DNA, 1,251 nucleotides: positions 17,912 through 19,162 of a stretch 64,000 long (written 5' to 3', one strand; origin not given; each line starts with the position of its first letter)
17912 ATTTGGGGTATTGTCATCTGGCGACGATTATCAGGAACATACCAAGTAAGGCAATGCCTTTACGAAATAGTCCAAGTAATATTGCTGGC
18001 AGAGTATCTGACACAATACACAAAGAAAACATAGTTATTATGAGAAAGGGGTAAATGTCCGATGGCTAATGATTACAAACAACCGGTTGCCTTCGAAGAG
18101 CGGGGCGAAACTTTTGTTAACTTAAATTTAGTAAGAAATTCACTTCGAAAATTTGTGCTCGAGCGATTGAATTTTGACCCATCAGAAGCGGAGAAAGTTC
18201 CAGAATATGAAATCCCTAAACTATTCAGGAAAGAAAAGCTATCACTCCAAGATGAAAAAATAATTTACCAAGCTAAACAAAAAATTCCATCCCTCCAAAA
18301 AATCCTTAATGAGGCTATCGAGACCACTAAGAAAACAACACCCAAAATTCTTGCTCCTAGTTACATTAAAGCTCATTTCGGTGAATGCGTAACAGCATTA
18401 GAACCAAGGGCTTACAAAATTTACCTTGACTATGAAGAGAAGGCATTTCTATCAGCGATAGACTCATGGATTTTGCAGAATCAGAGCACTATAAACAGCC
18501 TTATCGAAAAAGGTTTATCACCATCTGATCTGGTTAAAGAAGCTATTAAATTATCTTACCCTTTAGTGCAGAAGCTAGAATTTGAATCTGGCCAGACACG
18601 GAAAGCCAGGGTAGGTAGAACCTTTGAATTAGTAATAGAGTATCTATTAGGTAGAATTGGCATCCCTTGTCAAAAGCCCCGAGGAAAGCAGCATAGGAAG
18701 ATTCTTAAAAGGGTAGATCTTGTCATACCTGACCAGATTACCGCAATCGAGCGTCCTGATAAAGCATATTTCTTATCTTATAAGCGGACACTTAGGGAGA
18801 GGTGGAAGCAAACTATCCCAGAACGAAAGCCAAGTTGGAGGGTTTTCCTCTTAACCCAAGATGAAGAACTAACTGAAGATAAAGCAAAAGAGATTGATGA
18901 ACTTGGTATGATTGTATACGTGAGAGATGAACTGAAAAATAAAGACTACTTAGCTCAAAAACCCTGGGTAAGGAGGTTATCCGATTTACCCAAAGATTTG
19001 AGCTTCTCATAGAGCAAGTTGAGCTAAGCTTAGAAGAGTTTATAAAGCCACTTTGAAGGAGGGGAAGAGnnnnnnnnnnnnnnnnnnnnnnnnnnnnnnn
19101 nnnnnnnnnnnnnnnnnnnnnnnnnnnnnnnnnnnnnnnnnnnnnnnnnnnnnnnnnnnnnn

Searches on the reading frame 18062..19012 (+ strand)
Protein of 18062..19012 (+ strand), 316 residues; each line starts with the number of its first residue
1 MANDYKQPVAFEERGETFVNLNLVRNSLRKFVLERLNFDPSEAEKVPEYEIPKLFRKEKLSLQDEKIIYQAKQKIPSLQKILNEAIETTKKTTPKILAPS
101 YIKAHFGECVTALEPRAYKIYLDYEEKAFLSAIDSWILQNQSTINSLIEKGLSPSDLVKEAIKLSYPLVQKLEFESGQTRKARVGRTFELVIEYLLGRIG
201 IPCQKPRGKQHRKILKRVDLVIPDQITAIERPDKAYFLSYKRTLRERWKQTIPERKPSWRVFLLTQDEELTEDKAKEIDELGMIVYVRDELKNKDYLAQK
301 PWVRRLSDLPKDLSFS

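Call 3: search_protein_families(library=pfam, proteins=[window:18062-19012:+], max_evalue=0.1)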
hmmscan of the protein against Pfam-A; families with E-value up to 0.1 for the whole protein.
window:18062-19012:+ (316 aa): 1 family
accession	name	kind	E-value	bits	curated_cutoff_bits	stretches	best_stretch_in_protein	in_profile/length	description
PF09019.17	EcoRII-C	-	2.7e-08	34.6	25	1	178-302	33-157/165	EcoRII C terminal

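Call 4: search_protein_families(library=ncbifam, proteins=[window:18062-19012:+], max_evalue=0.1)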
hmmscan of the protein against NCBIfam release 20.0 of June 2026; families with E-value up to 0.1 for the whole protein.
window:18062-19012:+ (316 aa): 1 family
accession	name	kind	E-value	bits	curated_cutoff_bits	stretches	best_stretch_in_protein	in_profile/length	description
NF041168.1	f2_encap_cargo3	exception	0.089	11.3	1200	0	213-280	105-169/735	family 2 encapsulin nanocompartment cargo protein terpene cyclase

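Call 5: search_protein_families(library=padloc, proteins=[window:18062-19012:+], max_evalue=0.1)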
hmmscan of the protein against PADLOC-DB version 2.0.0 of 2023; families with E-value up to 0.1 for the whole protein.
window:18062-19012:+ (316 aa): 4 families
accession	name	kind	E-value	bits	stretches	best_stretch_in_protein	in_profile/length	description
PDLC03466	REase_II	-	5.1e-13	47.3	1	107-296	50-239/305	Type II restriction enzyme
PDLC03545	REase_II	-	1.7e-09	35.6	1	169-254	85-173/272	Type II restriction enzyme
PDLC01215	Cas11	-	0.01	14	1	43-102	58-117/129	CAS-III-B; effector_SS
PDLC03467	REase_II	-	0.016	12.4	1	177-280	259-363/365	Type II restriction enzyme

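Call 6: search_solved_structures(query=window:18062-19012:+, max_evalue=1, show_alignments=3)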
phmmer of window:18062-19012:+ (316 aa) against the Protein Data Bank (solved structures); distinct sequences matched with E-value up to 1: 4.
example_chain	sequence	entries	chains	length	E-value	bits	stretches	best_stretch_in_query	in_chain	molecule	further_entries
2fqz_A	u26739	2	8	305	3.8e-13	52.8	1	108-296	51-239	R.Ecl18kI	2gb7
3bm3_A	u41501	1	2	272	1.3e-07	34.6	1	169-255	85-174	PspGI restriction endonuclease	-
3hqg_A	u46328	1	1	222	0.01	18.6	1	177-294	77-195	Type-2 restriction enzyme EcoRII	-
1na6_A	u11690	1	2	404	0.036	16.7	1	177-294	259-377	Restriction endonuclease EcoRII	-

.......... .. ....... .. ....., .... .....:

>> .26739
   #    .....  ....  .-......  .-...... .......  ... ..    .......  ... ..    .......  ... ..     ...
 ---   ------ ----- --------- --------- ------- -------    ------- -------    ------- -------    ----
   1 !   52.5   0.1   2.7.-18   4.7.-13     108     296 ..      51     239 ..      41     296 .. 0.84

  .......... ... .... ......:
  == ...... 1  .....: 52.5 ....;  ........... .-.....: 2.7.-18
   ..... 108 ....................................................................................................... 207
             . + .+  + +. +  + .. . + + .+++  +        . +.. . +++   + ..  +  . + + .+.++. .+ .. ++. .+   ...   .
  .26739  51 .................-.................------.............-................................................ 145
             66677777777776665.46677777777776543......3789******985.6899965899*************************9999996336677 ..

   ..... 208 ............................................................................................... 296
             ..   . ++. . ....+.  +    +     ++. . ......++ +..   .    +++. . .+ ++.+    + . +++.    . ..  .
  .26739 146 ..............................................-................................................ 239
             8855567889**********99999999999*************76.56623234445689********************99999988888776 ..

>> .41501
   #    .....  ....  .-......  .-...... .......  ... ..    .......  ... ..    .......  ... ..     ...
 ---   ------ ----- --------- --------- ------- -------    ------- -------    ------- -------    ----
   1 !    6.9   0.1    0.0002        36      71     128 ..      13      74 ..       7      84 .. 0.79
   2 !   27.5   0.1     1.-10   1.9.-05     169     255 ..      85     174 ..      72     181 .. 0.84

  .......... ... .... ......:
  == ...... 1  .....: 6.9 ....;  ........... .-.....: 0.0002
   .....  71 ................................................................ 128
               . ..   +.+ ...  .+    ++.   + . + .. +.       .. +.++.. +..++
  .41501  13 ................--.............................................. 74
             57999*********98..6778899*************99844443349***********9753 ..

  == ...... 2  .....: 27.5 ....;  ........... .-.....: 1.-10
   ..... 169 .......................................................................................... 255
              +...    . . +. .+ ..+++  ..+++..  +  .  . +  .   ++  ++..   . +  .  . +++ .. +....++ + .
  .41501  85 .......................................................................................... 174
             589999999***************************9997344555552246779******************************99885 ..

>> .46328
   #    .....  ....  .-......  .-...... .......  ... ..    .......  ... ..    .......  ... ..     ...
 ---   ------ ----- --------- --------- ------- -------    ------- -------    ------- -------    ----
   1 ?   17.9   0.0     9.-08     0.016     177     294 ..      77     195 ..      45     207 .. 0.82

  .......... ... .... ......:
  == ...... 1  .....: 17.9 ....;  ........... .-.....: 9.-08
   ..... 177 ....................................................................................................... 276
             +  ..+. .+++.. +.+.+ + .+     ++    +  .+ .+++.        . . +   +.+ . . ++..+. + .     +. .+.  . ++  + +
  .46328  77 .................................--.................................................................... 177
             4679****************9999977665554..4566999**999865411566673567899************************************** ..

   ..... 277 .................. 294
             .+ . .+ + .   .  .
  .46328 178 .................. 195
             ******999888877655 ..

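Call 14: find_encoding_contigs(protein=window:18062-19012:+, flank=8000, max_places=10)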
Protein window:18062-19012:+ (316 aa): 10 contigs read that carry it; 7 places shown.
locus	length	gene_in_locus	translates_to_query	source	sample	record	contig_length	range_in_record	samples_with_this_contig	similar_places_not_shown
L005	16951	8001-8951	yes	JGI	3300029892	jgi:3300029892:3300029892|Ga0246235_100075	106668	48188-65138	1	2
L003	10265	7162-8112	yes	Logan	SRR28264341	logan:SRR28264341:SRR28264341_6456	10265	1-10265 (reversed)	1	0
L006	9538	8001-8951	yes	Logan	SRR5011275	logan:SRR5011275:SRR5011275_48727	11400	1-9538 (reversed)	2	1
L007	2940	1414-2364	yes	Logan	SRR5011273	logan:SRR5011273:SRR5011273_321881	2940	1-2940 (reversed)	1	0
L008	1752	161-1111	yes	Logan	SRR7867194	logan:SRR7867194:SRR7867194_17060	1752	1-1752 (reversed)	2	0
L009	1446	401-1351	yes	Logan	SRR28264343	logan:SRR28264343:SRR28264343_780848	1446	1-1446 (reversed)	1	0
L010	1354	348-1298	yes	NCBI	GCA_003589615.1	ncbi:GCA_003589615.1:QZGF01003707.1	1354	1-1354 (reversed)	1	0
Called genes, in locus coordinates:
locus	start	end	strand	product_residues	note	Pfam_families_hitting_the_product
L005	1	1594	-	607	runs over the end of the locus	PF02730:AFOR_N, PF01314:AFOR_C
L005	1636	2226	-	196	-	PF08433:KTI12 (weak), PF13238:AAA_18 (weak), PF13401:AAA_22 (faint), PF13671:AAA_33, PF13207:AAA_17 (faint)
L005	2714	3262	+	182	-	PF00156:Pribosyltran, PF14681:UPRTase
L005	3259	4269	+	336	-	PF02729:OTCace_N, PF00185:OTCace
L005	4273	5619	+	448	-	PF01979:Amidohydro_1, PF12890:DHOase, PF07969:Amidohydro_3 (weak)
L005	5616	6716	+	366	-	PF00988:CPSase_sm_chain, PF00117:GATase, PF07722:Peptidase_C26 (faint)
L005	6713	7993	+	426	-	PF01555:N6_N4_Mtase, PF01170:UPF0020 (weak), PF02086:MethyltransfD12 (weak)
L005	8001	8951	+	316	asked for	PF09019:EcoRII-C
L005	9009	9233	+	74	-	PF15919:HicB_lk_antitox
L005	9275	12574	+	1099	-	PF25596:CPSase_L_D1, PF02786:CPSase_L_D2, PF07478:Dala_Dala_lig_C (weak), PF02787:CPSase_L_D3, PF25596:CPSase_L_D1, PF02786:CPSase_L_D2, PF07478:Dala_Dala_lig_C, PF02142:MGS, +4 more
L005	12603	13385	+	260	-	PF00175:NAD_binding_1 (weak), PF10418:DHODB_Fe-S_bind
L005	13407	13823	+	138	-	PF01894:YjbQ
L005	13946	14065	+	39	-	PF06397:Desulfoferrod_N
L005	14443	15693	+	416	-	PF25917:BSH_RND (faint), PF00364:Biotin_lipoyl (faint), PF25973:BSH_CzcB (faint), PF25990:Beta-barrel_YknX, PF25967:RND-MFP_C (weak), PF25989:YknX_C, PF25975:CzcB_C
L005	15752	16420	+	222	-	PF00005:ABC_tran, PF02463:SMC_N (faint), PF13304:AAA_21 (faint)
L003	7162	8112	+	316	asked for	PF09019:EcoRII-C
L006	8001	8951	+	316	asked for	PF09019:EcoRII-C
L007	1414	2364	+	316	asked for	PF09019:EcoRII-C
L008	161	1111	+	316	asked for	PF09019:EcoRII-C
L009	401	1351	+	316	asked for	PF09019:EcoRII-C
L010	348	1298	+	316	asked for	PF09019:EcoRII-C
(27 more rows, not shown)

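Call 25: find_homologous_proteins(query=window:18062-19012:+, max_evalue=0.00001)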
Query window:18062-19012:+ (316 aa): 212 proteins with E <= 0.00001 among 1483 candidates; the best 120 are listed.
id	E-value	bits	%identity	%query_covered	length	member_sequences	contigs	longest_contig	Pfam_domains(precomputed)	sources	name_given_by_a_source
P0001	7.0e-203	691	100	100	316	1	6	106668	PF09019.18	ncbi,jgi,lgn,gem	-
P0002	4.6e-149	514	75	100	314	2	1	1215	PF09019.18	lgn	-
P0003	1.7e-147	509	75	100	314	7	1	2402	PF09019.18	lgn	-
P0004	6.3e-146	504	75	98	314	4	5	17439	PF09019.18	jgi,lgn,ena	-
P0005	1.9e-145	502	73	100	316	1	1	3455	PF09019.18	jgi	-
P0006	2.7e-144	498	73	100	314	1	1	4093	PF09019.18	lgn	-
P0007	3.1e-144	498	73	100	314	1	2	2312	PF09019.18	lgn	-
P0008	7.7e-144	497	73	100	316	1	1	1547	PF09019.18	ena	-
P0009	2.2e-141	489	74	96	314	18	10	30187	PF09019.18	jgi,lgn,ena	-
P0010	4.0e-141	488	73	100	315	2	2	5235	PF09019.18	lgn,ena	-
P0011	1.4e-138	479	71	100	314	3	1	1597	PF09019.18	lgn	-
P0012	1.0e-133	464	76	89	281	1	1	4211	PF09019.18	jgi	jgi:hypothetical protein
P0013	5.0e-100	353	64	81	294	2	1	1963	PF09019.18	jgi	jgi:AcrR family transcriptional regulator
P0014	1.8e-99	351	63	81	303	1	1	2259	PF09019.18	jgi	-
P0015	2.6e-99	351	63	81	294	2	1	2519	PF09019.18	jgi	jgi:hypothetical protein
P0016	2.0e-98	348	58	93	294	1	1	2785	PF09019.18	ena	-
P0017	2.4e-98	347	61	83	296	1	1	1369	PF09019.18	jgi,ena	-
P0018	4.1e-96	340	57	93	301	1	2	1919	PF09019.18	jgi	-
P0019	1.2e-95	339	60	81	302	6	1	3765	PF09019.18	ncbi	-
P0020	1.8e-95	338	58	93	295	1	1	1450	PF09019.18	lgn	-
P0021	4.4e-95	337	61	81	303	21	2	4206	PF09019.18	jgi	-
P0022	4.8e-95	337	61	82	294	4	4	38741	PF09019.18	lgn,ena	-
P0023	1.2e-94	335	57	92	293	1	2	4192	PF09019.18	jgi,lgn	jgi:hypothetical protein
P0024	5.2e-94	333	60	82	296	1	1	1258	PF09019.18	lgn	-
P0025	5.8e-94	333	62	81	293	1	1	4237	PF09019.18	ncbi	-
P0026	6.3e-94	333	62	81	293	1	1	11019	PF09019.18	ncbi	-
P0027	7.4e-93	329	56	92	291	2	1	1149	PF09019.18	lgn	-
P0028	1.6e-92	328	60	81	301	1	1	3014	PF09019.18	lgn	-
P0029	2.4e-92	328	61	81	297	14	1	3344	PF09019.18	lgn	-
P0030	2.5e-92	328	60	81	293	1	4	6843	PF09019.18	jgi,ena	jgi:hypothetical protein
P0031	2.5e-92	328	59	81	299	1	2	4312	PF09019.18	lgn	-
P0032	2.5e-92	328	55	92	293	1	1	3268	PF09019.18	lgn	-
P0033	6.7e-92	326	61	81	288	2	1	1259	PF09019.18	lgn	-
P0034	5.0e-91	323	58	81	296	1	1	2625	PF09019.18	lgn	-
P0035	5.7e-91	323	54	92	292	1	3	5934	PF09019.18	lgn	-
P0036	5.8e-91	323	54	92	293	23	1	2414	PF09019.18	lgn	-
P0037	8.6e-91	323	55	92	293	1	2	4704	PF09019.18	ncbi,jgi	ncbi:MAG: type II restriction endonuclease [Candidatus Heimdallarchaeaceae archaeon]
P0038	2.9e-90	321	54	93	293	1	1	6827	PF09019.18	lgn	-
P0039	4.1e-90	320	51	96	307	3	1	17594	PF09019.18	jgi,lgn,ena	-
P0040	1.3e-89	319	54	93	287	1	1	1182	PF09019.18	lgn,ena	-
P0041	1.4e-88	315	57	84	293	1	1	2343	PF09019.18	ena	-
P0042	2.1e-88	315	53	92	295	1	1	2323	PF09019.18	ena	-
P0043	3.9e-87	311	57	82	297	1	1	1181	PF09019.18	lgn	-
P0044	1.1e-85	306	61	81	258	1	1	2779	PF09019.18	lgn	-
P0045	1.1e-83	299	56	76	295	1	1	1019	PF09019.18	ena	-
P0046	3.7e-83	298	56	76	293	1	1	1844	PF09019.18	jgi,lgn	-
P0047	9.6e-83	296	56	76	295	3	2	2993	PF09019.18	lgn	-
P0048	1.2e-82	296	57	80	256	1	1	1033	PF09019.18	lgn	-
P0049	1.7e-82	295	55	76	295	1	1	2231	PF09019.18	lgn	-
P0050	3.2e-82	294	57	76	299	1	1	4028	PF09019.18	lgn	-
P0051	3.3e-82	294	57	76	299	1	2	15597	PF09019.18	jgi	jgi:hypothetical protein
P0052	4.8e-82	294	56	80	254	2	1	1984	PF09019.18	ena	-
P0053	1.0e-80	290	56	81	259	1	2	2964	PF09019.18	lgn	-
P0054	1.7e-80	289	56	81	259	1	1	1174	PF09019.18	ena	-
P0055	1.0e-79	286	53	81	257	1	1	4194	PF09019.18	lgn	-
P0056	5.5e-79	284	56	80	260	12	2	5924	PF09019.18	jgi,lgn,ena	-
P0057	1.4e-77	279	64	64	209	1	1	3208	PF09019.18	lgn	-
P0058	1.6e-77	279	49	92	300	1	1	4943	PF09019.18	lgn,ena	-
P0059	4.6e-77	278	54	76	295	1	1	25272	PF09019.18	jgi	jgi:hypothetical protein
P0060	8.6e-77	277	53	76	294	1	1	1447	PF09019.18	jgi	jgi:hypothetical protein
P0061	5.6e-76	274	49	81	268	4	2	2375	PF09019.18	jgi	jgi:4-alpha-glucanotransferase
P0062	8.6e-75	270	56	69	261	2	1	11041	PF09019.18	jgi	-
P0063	9.6e-75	270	53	80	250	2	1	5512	PF09019.18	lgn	-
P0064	2.0e-74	269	53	79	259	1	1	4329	PF09019.18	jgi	jgi:hypothetical protein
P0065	1.1e-73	266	51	80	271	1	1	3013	PF09019.18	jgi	jgi:hypothetical protein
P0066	2.0e-73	266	51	81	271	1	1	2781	PF09019.18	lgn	-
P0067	2.5e-73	265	49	81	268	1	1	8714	PF09019.18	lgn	-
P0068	5.7e-72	261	49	82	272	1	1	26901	PF09019.18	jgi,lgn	-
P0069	1.5e-71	259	51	79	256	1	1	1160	PF09019.18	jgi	jgi:hypothetical protein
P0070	2.9e-68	249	49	80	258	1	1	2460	PF09019.18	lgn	-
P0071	2.1e-67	246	47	81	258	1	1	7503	PF09019.18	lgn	-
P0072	4.9e-67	245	49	81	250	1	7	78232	PF09019.18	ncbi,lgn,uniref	ncbi:MAG: type II restriction endonuclease [Candidatus Bathyarchaeia archaeon]|uniref:type II restri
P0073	2.5e-66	242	48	81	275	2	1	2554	PF09019.18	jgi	-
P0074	4.5e-65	238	48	81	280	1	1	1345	PF09019.18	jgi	jgi:hypothetical protein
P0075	1.8e-64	236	48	81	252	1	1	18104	PF09019.18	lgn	-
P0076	2.6e-63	232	47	81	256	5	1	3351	PF09019.18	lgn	-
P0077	2.7e-60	222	44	82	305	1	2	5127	PF09019.18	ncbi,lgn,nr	ncbi:MAG: hypothetical protein L0Y74_07580 [candidate division Zixibacteria bacterium]|nr:hypothetic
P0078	1.3e-59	220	44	81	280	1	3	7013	PF09019.18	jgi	jgi:hypothetical protein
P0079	2.8e-59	219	42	81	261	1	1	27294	PF09019.18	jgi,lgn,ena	-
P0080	2.6e-58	216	46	78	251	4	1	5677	PF09019.18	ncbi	ncbi:MAG: type II restriction endonuclease [Thermoproteota archaeon]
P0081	1.0e-57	214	45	77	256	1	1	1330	PF09019.18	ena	-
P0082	2.7e-57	213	47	78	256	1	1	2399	PF09019.18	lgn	-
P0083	5.8e-57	212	47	78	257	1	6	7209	PF09019.18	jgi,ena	jgi:hypothetical protein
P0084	7.9e-57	211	47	79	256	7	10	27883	PF09019.18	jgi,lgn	jgi:hypothetical protein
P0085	8.1e-57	211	43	81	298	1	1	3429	PF09019.18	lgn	-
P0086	8.3e-57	211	48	76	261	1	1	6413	PF09019.18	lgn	-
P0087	1.2e-56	210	43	78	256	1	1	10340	PF09019.18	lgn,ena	-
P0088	2.4e-56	209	46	78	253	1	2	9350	PF09019.18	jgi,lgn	-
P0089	4.3e-56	209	46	78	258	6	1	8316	PF09019.18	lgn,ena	-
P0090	1.7e-54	203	46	78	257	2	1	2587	PF09019.18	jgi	jgi:HD superfamily phosphohydrolase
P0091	2.4e-54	203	44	75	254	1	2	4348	PF09019.18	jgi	jgi:hypothetical protein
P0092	2.6e-54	203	45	78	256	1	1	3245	PF09019.18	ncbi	ncbi:MAG: type II restriction endonuclease [Candidatus Bathyarchaeia archaeon]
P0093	3.6e-54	202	46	78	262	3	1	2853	PF09019.18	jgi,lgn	jgi:hypothetical protein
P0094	6.7e-54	201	46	78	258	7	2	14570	PF09019.18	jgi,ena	-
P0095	7.3e-54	201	46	77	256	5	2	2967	PF09019.18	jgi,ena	-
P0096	1.5e-53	200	45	76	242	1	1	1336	PF09019.18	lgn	-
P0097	1.9e-53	200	46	78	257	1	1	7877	PF09019.18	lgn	-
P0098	4.8e-53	199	41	79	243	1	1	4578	PF09019.18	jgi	jgi:hypothetical protein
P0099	6.7e-53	198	44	76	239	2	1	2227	PF09019.18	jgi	jgi:hypothetical protein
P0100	6.9e-53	198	44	78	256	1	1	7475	PF09019.18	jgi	jgi:hypothetical protein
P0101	7.4e-53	198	46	78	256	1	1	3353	PF09019.18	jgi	jgi:hypothetical protein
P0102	8.8e-53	198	43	78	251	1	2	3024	PF09019.18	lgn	-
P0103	2.5e-52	196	45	78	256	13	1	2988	PF09019.18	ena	-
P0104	2.6e-52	196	43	81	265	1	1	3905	PF09019.18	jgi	-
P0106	1.1e-51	194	46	67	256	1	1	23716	PF09019.18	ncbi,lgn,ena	-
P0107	1.2e-51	194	42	79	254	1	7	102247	PF09019.18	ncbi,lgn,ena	-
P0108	1.3e-51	194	41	80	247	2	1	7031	PF09019.18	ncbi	ncbi:MAG: type II restriction endonuclease, partial [Candidatus Thorarchaeota archaeon]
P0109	1.3e-51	194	43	78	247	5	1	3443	PF09019.18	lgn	-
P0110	7.4e-51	191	43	78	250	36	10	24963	PF09019.18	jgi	jgi:hypothetical protein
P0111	2.4e-50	190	45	79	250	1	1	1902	PF09019.18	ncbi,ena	ncbi:MAG: type II restriction endonuclease [bacterium]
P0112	2.6e-50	190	45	76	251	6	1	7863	PF09019.18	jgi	jgi:hypothetical protein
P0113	4.2e-50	189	41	81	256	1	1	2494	PF09019.18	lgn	-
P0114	6.6e-50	188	44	79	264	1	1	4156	PF09019.18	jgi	jgi:hypothetical protein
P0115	5.5e-49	185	44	78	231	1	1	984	PF09019.18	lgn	-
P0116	6.2e-49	185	43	78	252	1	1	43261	PF09019.18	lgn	-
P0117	1.1e-48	184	40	77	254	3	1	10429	PF09019.18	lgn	-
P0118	1.3e-48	184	43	78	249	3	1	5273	PF09019.18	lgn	-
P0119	1.3e-48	184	42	78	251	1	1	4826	PF09019.18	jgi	jgi:hypothetical protein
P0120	1.7e-48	184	42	80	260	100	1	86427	PF09019.18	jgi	jgi:hypothetical protein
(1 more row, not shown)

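Call 26: find_encoding_contigs(protein=P0004, flank=7000, max_places=5)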
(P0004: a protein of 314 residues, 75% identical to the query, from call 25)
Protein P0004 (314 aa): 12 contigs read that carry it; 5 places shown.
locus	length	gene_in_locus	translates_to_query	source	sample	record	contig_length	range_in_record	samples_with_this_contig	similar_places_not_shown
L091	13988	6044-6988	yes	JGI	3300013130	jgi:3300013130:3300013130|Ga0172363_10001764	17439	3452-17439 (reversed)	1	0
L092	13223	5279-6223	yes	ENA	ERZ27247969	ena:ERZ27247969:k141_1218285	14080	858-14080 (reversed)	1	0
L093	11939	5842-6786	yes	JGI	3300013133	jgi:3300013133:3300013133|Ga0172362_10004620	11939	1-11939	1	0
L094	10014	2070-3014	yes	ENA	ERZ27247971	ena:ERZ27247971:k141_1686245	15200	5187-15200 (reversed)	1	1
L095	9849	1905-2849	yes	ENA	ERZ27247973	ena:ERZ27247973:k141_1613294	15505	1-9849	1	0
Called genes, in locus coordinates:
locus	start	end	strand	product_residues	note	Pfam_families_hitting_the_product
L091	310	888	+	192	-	PF00156:Pribosyltran, PF14681:UPRTase (weak)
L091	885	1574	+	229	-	PF02729:OTCace_N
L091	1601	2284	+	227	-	PF00185:OTCace, PF02748:PyrI_C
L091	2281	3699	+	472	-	PF01979:Amidohydro_1, PF12890:DHOase, PF07969:Amidohydro_3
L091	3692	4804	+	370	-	PF00988:CPSase_sm_chain, PF00117:GATase, PF07722:Peptidase_C26 (faint)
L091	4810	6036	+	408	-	PF01555:N6_N4_Mtase, PF01170:UPF0020 (weak), PF02086:MethyltransfD12 (weak)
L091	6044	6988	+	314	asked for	PF09019:EcoRII-C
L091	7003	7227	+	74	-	PF15919:HicB_lk_antitox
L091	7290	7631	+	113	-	-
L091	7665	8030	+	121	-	-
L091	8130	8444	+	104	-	PF01909:NTP_transf_2, PF18765:Polbeta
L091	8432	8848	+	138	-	PF01934:HepT-like (weak), PF08780:NTase_sub_bind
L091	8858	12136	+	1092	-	PF25596:CPSase_L_D1, PF02786:CPSase_L_D2, PF02787:CPSase_L_D3, PF25596:CPSase_L_D1, PF01071:GARS_A (weak), PF02786:CPSase_L_D2, PF07478:Dala_Dala_lig_C (weak), PF02142:MGS, +3 more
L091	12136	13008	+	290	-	PF10418:DHODB_Fe-S_bind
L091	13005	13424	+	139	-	PF01894:YjbQ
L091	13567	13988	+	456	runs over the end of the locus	PF00083:Sugar_tr (weak), PF07690:MFS_1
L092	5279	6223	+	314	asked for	PF09019:EcoRII-C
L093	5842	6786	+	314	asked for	PF09019:EcoRII-C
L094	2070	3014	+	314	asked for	PF09019:EcoRII-C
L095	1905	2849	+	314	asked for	PF09019:EcoRII-C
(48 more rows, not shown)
